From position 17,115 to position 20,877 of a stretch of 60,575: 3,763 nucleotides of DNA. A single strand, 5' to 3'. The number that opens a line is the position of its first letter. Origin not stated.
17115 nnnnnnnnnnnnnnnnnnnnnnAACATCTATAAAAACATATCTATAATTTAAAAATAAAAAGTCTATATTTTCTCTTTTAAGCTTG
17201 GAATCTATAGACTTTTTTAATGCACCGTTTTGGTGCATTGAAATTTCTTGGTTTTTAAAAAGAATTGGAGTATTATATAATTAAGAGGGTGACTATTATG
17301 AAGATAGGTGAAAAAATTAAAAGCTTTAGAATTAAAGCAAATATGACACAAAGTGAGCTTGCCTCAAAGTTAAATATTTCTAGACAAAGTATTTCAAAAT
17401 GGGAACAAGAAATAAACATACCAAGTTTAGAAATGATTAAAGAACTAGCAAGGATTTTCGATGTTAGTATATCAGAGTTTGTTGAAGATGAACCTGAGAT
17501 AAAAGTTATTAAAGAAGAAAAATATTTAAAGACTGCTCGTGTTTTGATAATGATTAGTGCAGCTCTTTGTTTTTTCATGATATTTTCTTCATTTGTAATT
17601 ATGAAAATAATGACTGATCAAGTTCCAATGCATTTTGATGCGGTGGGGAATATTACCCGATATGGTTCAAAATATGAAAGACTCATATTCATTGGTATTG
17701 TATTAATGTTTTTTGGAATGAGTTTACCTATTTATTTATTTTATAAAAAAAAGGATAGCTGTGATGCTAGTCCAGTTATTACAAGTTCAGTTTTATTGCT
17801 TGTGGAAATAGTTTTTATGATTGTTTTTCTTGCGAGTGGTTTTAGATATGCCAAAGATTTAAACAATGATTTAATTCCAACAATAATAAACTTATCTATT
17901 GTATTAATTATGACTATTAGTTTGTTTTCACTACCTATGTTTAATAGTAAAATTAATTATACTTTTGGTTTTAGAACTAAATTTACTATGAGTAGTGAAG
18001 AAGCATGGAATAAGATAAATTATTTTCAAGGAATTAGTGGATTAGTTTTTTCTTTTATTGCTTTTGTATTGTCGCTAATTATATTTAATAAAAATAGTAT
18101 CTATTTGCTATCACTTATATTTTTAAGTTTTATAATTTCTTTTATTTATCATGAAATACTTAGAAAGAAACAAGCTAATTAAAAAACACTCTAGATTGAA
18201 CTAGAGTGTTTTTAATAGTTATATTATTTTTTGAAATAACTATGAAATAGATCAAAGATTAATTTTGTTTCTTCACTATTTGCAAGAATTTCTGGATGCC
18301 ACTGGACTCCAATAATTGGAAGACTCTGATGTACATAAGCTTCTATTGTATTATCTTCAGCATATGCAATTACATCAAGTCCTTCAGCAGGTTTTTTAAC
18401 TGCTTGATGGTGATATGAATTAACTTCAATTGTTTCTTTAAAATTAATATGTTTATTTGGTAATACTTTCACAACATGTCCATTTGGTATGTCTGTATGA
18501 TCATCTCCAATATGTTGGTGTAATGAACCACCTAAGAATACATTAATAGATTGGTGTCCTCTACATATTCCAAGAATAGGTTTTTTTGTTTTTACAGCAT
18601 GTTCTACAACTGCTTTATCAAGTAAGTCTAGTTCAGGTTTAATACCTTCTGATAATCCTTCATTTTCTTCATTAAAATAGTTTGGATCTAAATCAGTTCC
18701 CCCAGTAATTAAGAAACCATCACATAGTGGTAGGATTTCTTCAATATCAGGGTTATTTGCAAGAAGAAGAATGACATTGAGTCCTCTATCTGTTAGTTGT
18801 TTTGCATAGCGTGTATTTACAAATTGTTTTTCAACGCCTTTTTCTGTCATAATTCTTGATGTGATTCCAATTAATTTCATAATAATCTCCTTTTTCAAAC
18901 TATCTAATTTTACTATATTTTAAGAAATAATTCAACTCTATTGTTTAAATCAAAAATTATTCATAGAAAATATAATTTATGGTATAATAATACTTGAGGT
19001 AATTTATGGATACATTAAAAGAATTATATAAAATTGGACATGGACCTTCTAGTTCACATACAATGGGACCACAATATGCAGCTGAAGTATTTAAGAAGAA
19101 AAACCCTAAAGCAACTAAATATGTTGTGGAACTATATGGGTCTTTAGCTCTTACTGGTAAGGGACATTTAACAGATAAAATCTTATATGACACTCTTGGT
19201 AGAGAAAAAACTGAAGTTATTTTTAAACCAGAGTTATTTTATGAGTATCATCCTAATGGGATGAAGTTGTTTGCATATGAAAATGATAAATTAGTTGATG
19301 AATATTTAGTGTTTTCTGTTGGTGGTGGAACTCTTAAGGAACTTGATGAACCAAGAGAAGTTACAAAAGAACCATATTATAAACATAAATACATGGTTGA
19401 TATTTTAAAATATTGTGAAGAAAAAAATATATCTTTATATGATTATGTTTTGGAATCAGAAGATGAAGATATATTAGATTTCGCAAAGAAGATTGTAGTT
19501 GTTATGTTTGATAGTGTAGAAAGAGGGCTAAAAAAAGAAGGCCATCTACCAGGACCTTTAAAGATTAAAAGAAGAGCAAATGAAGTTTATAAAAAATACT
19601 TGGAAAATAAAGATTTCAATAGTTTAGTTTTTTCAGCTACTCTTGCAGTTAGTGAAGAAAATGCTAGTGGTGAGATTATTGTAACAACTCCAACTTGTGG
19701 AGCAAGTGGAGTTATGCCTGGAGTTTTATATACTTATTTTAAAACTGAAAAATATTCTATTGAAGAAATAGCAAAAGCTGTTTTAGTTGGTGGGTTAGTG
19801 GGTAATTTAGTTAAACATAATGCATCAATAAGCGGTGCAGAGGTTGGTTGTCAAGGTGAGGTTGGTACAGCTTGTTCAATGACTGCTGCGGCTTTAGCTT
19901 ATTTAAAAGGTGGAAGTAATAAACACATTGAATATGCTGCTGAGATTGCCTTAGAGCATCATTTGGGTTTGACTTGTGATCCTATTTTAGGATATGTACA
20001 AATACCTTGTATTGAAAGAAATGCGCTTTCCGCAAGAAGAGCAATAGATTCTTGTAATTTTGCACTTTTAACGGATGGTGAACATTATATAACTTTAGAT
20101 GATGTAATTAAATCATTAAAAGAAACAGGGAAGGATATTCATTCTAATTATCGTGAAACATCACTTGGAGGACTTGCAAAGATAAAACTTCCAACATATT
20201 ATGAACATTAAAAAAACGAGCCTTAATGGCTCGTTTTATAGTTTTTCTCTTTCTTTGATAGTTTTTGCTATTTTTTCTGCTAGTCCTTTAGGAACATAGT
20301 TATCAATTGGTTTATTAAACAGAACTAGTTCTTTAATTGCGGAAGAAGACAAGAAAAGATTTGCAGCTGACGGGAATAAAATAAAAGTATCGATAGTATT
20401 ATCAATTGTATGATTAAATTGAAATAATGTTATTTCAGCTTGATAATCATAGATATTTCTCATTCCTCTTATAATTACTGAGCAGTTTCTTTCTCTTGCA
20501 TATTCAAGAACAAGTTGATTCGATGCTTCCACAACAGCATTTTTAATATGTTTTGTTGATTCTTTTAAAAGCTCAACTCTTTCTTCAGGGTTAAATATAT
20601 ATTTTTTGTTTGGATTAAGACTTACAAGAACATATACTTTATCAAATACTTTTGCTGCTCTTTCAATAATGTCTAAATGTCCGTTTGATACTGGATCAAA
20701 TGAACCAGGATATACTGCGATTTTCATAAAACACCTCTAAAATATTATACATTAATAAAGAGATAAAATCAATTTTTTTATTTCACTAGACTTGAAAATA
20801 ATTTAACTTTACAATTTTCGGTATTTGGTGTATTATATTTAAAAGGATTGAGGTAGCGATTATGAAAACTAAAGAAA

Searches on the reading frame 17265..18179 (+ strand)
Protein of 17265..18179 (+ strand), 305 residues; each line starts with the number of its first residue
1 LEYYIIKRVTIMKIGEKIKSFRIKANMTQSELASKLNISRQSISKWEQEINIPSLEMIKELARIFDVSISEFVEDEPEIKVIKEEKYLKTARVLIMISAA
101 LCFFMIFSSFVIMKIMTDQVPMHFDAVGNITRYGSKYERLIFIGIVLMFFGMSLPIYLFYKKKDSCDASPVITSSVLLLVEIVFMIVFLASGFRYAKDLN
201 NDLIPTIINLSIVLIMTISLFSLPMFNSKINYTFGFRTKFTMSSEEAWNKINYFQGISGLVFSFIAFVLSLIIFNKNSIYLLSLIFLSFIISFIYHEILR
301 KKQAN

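Call 24: search_protein_families(library=pfam, proteins=[window:17265-18179:+], max_evalue=0.001)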
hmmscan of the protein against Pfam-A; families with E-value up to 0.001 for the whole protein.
window:17265-18179:+ (305 aa): 8 families
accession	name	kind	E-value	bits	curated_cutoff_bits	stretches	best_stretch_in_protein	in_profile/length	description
PF01381.28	HTH_3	-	2.9e-17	62.9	23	1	18-72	1-55/55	Helix-turn-helix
PF13630.11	SdpI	-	1.1e-11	45.2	28.2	1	229-295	3-70/71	SdpI/YfhL protein family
PF13443.12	HTH_26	-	2.2e-09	37.8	22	1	17-78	1-63/63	Cro/C1-type HTH DNA-binding domain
PF12844.13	HTH_19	-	2.8e-09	37.2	30.2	1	15-72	1-58/64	Helix-turn-helix domain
PF07853.16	DUF1648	-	3.7e-08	33.3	28.7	1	101-145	2-47/49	Domain of unknown function (DUF1648)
PF13560.12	HTH_31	-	8.9e-08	32.8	27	1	15-71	3-60/64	Helix-turn-helix domain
PF13518.12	HTH_28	-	0.00014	22.3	25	0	24-49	10-35/52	Helix-turn-helix domain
PF07022.19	Phage_CI_repr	-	0.0009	20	22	0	28-71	14-56/65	Bacteriophage CI repressor helix-turn-helix domain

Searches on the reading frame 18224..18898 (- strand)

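Call 24: search_protein_families(library=pfam, proteins=[window:18224-18898:-], max_evalue=0.001)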
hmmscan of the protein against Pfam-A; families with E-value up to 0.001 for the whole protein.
window:18224-18898:- (224 aa): 2 families
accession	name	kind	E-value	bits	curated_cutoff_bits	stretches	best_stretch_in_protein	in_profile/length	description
PF07722.19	Peptidase_C26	-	7e-48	163.7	20.5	1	9-203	2-219/219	Peptidase C26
PF00117.34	GATase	-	5.7e-22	78.7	22.8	1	96-219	63-188/190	Glutamine amidotransferase class-I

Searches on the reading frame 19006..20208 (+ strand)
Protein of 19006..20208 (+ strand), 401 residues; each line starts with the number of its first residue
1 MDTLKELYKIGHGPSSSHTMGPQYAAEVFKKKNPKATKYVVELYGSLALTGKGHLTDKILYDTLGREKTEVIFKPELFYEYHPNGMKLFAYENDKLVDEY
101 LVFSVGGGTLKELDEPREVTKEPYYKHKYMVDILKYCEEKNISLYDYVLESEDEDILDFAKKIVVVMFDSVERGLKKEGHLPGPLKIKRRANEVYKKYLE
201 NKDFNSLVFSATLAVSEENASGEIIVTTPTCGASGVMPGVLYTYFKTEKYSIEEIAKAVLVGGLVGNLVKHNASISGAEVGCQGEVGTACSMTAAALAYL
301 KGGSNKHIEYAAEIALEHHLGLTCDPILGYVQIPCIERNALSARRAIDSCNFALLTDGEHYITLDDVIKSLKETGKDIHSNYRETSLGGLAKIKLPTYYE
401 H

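Call 24: search_protein_families(library=pfam, proteins=[window:19006-20208:+], max_evalue=0.001)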
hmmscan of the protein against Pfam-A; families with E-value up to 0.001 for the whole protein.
window:19006-20208:+ (401 aa): 2 families
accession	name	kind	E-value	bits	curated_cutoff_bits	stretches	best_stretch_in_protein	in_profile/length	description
PF03313.21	SDH_alpha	-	5e-75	253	26.4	1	152-391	22-260/260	Serine dehydratase alpha chain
PF03315.21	SDH_beta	-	1.7e-23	84.1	26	2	6-59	4-63/155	Serine dehydratase beta chain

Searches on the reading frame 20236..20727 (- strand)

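Call 24: search_protein_families(library=pfam, proteins=[window:20236-20727:-], max_evalue=0.001)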
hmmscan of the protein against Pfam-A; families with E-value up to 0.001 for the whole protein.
window:20236-20727:- (163 aa): 2 families
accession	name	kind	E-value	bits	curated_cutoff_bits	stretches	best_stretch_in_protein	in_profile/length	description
PF01467.32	CTP_transf_like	-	9.2e-22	78.1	21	1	5-133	1-132/133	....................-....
PF08218.17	Citrate_ly_lig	-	1.4e-07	31.9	20.9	1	11-112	9-106/182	Citrate lyase ligase C-terminal domain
